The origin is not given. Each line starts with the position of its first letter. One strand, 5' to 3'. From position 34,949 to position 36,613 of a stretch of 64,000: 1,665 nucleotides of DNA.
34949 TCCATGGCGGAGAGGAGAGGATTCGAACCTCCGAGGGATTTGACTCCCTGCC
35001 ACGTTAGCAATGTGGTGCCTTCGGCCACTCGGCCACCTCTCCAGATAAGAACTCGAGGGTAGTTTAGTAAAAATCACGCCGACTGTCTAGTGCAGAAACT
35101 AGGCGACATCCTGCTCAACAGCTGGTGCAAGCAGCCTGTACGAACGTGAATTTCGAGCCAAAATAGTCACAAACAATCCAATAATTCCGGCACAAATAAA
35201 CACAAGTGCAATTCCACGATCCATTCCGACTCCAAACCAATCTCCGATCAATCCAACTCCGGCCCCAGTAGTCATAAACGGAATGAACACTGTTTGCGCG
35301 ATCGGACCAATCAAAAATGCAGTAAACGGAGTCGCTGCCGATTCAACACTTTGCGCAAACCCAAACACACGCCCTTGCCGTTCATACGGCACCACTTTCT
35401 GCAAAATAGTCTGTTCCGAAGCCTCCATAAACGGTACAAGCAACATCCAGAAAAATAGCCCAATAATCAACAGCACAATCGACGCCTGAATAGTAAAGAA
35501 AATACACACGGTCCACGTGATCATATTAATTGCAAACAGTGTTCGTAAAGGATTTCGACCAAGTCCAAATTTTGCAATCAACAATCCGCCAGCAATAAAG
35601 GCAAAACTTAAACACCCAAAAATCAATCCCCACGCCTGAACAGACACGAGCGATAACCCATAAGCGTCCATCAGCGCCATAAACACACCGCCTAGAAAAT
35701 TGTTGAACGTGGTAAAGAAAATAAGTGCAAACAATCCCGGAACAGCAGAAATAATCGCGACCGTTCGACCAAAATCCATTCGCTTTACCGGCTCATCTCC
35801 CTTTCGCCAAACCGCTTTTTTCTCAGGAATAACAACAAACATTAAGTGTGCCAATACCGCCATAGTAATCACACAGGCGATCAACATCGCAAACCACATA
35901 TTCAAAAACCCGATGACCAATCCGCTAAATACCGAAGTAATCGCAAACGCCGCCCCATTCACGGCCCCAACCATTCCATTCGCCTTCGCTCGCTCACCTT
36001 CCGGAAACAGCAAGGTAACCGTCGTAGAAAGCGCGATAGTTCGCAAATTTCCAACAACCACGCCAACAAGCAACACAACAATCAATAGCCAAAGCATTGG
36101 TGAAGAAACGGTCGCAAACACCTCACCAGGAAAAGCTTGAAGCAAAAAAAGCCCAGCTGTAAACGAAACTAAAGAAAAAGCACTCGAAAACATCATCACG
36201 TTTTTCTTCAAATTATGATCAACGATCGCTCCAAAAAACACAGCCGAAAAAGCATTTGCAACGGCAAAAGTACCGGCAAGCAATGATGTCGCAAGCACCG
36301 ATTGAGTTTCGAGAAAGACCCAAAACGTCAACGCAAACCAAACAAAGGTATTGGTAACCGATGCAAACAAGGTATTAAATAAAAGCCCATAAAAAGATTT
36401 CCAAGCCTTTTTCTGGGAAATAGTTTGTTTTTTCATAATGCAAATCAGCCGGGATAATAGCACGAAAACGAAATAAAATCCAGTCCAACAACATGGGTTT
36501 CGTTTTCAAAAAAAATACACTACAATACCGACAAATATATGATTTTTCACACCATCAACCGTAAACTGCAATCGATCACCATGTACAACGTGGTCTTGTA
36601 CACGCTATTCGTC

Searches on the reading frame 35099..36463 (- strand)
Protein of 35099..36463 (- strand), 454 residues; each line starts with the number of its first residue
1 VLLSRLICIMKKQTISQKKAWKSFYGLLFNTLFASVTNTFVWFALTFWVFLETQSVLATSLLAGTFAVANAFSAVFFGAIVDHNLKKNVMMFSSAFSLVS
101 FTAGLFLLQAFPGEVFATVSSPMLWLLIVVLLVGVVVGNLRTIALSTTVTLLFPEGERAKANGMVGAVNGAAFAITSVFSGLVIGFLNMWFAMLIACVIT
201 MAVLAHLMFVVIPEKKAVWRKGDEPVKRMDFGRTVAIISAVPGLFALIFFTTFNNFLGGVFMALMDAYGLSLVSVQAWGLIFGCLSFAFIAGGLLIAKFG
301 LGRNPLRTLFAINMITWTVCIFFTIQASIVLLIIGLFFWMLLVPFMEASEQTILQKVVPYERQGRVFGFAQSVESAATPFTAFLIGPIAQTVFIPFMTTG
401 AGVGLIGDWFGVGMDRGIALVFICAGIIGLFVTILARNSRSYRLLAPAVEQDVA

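Call 3: search_protein_families(library=pfam, proteins=[window:35099-36463:-], max_evalue=0.1)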
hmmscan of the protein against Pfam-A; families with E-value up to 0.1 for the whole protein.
window:35099-36463:- (454 aa): 1 family
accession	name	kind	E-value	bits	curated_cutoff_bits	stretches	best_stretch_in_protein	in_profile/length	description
PF07690.21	MFS_1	-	8.5e-24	84.5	33.4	1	27-378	1-343/347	Major Facilitator Superfamily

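Call 73: search_protein_families(library=ncbifam, proteins=[window:35099-36463:-], max_evalue=0.001)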
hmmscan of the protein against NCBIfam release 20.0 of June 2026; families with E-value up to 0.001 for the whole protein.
window:35099-36463:- (454 aa): 4 families
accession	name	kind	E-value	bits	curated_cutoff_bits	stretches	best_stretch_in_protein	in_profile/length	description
TIGR00900.1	2A0121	subfamily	5.8e-20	72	319.6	1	24-391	1-362/364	H+ Antiporter protein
NF000245.1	macrolide_MefA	exception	5.5e-09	35.6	675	1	20-403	6-384/405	macrolide efflux MFS transporter Mef(A)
NF007792.0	PRK10489.1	equivalog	7e-05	22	324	1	52-404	47-387/419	enterobactin transporter EntS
NF000051.1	macrolide_MefB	exception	0.00083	18.4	800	0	18-406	4-386/409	macrolide efflux MFS transporter Mef(B)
